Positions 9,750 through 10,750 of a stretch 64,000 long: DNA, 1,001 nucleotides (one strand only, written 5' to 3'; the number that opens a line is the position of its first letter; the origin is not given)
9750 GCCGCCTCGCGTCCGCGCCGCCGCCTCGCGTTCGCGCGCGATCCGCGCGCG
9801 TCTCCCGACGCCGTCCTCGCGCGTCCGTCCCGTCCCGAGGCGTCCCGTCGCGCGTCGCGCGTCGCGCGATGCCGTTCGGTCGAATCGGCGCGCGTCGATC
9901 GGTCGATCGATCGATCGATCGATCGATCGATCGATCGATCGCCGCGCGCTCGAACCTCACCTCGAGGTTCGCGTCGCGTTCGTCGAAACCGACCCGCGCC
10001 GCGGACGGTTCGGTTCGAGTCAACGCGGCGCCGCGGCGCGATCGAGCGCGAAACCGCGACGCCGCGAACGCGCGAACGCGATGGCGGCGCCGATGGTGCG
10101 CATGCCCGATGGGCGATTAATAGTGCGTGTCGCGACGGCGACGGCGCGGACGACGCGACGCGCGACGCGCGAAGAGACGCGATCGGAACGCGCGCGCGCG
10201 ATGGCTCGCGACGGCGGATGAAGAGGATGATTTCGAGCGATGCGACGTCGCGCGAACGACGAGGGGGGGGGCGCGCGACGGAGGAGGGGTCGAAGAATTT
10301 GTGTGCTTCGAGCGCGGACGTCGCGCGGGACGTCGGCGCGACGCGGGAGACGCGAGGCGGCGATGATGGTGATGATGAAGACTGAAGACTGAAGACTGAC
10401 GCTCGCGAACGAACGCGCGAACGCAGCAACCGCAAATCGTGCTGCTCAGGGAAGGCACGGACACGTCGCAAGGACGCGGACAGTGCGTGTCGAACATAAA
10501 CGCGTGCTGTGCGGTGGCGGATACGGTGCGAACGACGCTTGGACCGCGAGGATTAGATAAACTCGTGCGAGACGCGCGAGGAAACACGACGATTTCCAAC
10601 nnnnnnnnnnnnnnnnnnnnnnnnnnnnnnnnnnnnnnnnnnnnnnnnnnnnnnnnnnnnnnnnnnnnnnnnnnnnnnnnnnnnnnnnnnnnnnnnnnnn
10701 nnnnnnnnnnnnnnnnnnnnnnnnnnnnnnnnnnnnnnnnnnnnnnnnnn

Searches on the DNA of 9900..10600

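Call 30: search_rna_families(source=window, start=9900, end=10600, threshold=evalue, max_evalue=1)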
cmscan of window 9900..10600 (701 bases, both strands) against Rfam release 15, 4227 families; matches with E-value up to 1: 10.
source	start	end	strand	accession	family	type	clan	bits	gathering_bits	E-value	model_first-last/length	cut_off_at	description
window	9900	9958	+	RF03771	mir-341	Gene; miRNA;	-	29.9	90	0.00026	18-96/96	5'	mir-341 microRNA precursor family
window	9908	9941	+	RF03934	mir-m107-1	Gene; miRNA;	-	27.9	83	0.0066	1-65/65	no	mir-m107-1 microRNA precursor family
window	9912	9941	-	RF03934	mir-m107-1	Gene; miRNA;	-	26.9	83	0.011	1-65/65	no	mir-m107-1 microRNA precursor family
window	9904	9941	-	RF03771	mir-341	Gene; miRNA;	-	23.7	90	0.016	22-75/96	no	mir-341 microRNA precursor family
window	9900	9946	+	RF03900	mir-9242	Gene; miRNA;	-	22.8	62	0.23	6-66/66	5'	mir-9242 microRNA precursor family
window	10151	10208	-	RF03934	mir-m107-1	Gene; miRNA;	-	19.2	83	0.92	1-65/65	no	mir-m107-1 microRNA precursor family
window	10368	10414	+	RF01122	sR39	Gene; snRNA; snoRNA; CD-box;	-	17.2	50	0.08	1-56/56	no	Small nucleolar RNA sR39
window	9900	10020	-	RF02599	BASRCI408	Gene; sRNA;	-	16.2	398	0.07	1-124/435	3'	Brucella sRNA CI408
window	9900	10071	-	RF02571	Mcr7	Gene; sRNA;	-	14.8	380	0.29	1-297/351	3'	mcr7 sRNA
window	10369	10414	+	RF01134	sR30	Gene; snRNA; snoRNA; CD-box;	-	13.6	38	0.86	1-57/57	no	Small nucleolar RNA sR30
